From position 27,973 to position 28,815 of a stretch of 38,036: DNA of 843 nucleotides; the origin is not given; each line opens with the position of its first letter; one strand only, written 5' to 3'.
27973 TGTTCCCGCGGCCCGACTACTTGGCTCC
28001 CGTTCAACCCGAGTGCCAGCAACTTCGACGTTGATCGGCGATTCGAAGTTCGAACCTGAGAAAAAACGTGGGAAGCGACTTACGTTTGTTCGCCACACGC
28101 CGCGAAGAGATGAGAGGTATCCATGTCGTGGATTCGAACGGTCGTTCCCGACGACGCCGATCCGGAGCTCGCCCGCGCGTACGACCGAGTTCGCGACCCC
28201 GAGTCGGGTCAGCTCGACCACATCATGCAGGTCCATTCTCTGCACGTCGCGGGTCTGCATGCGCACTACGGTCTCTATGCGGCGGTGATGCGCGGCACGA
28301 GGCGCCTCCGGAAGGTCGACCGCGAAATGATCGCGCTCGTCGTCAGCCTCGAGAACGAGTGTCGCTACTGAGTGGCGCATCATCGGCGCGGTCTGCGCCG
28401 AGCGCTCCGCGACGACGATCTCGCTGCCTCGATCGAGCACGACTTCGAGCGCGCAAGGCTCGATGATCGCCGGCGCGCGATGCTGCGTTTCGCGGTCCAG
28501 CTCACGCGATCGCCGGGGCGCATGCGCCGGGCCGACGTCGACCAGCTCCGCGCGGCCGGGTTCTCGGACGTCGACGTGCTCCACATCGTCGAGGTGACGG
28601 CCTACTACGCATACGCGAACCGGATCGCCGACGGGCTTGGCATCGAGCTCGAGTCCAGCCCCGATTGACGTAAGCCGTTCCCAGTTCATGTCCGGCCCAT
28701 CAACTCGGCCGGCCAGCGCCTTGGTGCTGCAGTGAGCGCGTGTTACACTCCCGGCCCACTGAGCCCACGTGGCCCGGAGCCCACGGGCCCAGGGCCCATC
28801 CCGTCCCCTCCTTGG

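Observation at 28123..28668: AhpD/CMD-family gene interrupted by an in-frame TGA at the conserved Cys: probable selenoprotein that automated ORF calling splits in two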

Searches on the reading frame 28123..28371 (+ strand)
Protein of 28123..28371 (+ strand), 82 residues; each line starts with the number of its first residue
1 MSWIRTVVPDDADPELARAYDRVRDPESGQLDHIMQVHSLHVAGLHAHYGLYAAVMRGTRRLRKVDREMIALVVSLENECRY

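Call 28: find_encoding_contigs(protein=window:28123-28371:+, flank=10000, max_places=4)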
Protein window:28123-28371:+ (82 aa): 1 contig read that carries it; 1 place shown.
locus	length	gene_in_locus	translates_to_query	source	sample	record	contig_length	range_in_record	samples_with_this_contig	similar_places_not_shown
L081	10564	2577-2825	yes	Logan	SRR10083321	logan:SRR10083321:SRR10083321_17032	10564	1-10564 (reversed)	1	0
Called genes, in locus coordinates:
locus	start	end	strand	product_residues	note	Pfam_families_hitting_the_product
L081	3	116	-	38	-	?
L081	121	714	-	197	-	-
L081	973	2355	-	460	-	-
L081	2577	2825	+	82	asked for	-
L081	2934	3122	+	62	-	-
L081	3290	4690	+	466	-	PF03372:Exo_endo_phos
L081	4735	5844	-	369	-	PF00023:Ank (faint), PF13606:Ank_3 (faint), PF12796:Ank_2, PF13637:Ank_4 (weak), PF13857:Ank_5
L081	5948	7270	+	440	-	PF13646:HEAT_2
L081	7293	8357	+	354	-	-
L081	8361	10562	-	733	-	?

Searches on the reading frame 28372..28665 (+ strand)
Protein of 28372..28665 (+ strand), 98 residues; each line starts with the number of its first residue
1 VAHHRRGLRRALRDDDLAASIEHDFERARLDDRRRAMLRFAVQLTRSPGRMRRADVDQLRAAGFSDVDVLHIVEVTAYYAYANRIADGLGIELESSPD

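Call 13: find_encoding_contigs(protein=window:28372-28665:+, flank=10000)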
Protein seq(98 aa) (98 aa): no gene with exactly this product is on record in the collection.

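Call 60: search_protein_representatives(protein=window:28372-28665:+)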
Query: 98 residues. Proteins with E-value up to 0.001 (for the whole library): 2308; up to 1e-10: 374; up to 1e-30: 1. The best 150 are listed.
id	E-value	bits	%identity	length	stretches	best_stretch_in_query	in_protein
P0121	2.4e-32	127.3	64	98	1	1-94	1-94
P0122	1.3e-27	112.2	61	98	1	3-95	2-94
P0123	1.6e-25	105.4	41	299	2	3-94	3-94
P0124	4.7e-24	100.8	46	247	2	37-94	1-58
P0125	5.2e-24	100.6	59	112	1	8-95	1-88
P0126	7.4e-24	100.1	40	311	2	3-96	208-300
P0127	1.4e-22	96.1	39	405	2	3-94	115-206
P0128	6.8e-22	93.9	52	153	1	2-94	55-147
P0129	1.8e-21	92.5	44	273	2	23-94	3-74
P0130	6.9e-21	90.7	42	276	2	22-95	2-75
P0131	1.1e-20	90.1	50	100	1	1-94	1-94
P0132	1.5e-20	89.6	50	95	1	1-94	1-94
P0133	2.8e-20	88.7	40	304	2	20-94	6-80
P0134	3.3e-20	88.5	50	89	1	12-95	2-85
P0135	1.0e-19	86.9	42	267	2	37-95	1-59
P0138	3.2e-19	85.3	34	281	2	4-94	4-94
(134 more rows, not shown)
